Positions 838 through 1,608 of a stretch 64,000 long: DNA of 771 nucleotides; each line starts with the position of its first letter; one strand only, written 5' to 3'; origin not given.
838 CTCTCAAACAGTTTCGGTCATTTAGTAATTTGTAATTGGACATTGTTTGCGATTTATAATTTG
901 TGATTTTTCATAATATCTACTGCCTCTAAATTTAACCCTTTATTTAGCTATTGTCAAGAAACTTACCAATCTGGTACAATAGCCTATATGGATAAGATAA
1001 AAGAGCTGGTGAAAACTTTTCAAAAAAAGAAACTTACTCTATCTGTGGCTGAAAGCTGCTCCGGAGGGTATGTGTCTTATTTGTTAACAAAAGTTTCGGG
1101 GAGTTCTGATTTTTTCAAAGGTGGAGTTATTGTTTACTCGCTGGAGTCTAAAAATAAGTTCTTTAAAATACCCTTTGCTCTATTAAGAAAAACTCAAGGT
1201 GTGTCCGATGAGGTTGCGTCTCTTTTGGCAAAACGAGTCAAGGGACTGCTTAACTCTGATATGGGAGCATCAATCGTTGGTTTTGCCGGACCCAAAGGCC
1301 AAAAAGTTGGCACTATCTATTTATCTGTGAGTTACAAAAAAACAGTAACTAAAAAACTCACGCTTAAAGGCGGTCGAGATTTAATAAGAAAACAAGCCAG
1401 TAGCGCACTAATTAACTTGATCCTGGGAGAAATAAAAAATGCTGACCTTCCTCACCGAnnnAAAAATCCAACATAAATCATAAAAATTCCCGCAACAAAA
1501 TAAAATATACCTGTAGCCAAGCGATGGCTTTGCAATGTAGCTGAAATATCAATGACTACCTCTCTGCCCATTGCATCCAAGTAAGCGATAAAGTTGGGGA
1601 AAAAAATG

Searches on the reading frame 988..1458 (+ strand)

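Call 10: search_protein_families(library=pfam, proteins=[window:988-1458:+], max_evalue=0.01)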
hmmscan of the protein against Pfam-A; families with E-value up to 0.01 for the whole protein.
window:988-1458:+ (157 aa): 1 family
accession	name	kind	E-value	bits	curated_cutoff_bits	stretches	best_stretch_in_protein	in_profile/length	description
PF02464.23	CinA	-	3.9e-38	131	23.5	1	5-146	6-152/155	Competence-damaged protein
